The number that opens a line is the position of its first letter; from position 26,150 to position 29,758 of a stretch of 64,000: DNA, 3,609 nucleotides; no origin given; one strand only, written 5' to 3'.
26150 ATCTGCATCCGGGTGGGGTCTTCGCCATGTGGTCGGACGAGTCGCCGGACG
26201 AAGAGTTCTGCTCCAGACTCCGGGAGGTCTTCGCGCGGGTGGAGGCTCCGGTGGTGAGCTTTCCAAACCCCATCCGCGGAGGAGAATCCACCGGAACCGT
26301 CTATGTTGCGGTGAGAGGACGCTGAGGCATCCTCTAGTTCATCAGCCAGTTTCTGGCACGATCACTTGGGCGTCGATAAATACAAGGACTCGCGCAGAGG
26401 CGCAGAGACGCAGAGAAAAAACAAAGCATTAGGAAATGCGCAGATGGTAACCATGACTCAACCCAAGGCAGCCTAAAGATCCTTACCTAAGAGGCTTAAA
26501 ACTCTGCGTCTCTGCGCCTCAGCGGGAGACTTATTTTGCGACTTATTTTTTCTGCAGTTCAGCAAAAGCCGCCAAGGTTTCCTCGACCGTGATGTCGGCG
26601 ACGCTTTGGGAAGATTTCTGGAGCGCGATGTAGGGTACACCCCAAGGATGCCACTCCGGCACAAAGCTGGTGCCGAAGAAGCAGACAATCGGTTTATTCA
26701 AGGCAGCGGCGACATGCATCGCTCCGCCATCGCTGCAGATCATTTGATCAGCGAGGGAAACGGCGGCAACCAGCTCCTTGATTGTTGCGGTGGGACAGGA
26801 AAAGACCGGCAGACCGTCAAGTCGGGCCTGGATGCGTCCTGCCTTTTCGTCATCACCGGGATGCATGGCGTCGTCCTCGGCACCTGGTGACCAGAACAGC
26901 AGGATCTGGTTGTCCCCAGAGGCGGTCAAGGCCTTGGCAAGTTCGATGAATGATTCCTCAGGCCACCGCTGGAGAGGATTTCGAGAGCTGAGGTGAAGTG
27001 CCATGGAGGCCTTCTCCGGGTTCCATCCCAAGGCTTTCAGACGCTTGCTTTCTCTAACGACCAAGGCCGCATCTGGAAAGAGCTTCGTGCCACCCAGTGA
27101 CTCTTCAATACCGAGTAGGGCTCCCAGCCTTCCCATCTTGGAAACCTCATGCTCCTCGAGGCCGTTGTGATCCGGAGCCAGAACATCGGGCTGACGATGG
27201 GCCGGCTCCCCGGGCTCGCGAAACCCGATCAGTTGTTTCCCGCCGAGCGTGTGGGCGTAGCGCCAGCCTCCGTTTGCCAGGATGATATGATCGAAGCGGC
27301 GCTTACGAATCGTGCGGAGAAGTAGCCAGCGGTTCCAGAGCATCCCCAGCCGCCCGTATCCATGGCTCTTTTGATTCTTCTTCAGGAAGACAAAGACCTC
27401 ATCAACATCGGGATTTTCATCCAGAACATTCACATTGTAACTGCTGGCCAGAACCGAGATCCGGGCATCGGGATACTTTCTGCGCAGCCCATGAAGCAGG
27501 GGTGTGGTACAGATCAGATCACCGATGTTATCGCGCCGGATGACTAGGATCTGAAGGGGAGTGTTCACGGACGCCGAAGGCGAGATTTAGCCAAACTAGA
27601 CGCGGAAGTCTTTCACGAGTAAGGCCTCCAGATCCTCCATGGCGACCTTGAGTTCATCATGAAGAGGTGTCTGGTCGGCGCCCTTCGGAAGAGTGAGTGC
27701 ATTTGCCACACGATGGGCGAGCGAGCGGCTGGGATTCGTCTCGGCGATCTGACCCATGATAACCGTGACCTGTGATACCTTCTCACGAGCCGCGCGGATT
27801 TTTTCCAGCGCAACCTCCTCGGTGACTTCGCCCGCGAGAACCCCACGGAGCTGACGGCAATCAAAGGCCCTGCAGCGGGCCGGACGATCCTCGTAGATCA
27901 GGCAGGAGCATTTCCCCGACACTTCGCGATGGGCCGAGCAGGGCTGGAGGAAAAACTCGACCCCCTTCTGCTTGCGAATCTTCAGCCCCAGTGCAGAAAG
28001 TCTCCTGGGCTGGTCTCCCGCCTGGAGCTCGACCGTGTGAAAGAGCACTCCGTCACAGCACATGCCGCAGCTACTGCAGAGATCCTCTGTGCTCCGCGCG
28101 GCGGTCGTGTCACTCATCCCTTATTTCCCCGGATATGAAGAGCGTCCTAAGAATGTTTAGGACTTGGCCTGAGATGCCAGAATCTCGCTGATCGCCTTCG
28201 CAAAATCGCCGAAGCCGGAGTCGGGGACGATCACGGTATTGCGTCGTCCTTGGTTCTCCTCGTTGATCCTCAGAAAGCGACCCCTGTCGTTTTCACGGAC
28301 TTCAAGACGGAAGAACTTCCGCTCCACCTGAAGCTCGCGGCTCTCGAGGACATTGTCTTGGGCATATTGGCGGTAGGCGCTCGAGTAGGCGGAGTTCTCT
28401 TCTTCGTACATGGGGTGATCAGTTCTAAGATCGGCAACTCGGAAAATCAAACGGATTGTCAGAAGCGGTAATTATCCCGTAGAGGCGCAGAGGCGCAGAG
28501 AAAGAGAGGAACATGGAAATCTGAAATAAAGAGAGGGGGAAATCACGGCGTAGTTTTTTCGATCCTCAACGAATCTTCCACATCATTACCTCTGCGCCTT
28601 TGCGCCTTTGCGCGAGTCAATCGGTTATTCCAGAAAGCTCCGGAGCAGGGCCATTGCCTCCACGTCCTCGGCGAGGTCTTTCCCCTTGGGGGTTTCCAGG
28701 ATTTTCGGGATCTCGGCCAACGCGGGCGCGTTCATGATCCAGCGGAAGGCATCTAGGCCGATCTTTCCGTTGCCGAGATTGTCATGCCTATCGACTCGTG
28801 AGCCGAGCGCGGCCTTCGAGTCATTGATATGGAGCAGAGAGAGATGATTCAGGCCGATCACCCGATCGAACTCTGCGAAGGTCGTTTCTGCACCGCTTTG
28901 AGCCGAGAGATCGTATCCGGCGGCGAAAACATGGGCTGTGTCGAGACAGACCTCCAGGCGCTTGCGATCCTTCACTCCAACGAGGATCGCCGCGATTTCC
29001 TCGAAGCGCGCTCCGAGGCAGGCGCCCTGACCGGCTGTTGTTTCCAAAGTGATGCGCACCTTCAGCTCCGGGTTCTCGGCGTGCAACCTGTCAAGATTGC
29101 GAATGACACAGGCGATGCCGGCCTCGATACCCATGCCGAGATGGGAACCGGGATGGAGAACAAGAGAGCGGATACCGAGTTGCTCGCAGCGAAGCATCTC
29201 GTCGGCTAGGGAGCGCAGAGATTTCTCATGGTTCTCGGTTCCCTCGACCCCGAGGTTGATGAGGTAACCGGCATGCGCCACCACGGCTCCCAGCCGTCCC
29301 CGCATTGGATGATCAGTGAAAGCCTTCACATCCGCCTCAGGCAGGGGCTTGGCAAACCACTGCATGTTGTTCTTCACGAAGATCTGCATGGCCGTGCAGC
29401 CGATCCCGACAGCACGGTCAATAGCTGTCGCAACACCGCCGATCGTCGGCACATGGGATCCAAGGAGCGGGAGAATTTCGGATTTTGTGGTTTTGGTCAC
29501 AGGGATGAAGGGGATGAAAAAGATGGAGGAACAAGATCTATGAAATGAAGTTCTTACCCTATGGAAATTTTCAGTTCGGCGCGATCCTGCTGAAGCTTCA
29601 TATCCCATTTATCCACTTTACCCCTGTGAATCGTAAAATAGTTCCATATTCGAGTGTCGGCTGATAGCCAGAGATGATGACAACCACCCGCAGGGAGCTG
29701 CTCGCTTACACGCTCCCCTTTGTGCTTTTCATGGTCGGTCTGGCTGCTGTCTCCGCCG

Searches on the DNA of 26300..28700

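Call 81: search_rna_families(source=window, start=26300, end=28700, threshold=evalue, max_evalue=1)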
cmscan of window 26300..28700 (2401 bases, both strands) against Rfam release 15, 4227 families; matches with E-value up to 1: 0.
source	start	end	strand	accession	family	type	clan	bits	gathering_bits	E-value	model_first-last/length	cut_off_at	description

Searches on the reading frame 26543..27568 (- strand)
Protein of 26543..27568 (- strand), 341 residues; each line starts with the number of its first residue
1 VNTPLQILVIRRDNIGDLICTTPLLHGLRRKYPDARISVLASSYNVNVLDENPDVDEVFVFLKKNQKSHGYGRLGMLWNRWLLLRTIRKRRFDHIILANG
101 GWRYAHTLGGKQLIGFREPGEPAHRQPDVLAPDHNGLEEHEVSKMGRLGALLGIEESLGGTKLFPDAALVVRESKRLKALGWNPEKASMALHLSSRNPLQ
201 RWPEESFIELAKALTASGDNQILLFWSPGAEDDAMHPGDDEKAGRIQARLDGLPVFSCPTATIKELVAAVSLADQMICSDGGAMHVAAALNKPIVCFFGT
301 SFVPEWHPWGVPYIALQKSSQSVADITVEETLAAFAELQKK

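Call 63: search_protein_families(library=pfam, proteins=[window:26543-27568:-])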
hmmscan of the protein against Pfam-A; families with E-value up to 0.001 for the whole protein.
window:26543-27568:- (341 aa): 1 family
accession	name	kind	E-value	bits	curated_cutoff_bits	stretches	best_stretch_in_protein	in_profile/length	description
PF01075.23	Glyco_transf_9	-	3.2e-23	82.8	22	1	81-321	2-232/247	Glycosyltransferase family 9 (heptosyltransferase)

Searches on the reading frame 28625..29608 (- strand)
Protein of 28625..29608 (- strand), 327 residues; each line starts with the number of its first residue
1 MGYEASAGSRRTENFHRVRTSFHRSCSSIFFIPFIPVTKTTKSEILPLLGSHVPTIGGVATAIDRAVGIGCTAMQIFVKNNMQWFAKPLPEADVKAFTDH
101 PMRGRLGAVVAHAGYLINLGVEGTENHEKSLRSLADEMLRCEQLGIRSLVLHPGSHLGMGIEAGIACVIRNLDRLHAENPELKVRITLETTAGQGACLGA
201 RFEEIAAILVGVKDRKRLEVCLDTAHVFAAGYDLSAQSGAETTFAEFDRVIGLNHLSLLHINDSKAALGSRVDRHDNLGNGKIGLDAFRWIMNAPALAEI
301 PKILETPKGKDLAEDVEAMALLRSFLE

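Call 63: search_protein_families(library=pfam, proteins=[window:28625-29608:-])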
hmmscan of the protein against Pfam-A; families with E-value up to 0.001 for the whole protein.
window:28625-29608:- (327 aa): 1 family
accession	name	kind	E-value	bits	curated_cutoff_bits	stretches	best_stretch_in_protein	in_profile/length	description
PF01261.30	AP_endonuc_2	-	5.1e-46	157.8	31.1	1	64-317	2-244/249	Xylose isomerase-like TIM barrel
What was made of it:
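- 29503..29518 (-): nfo leader: two TTCATCC copies at 9-nt spacing, 2 nt before a probable GTG start at 29500. It uses a related motif but is not a 7-nt array. AP_endonuc_2 domain (call 63).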
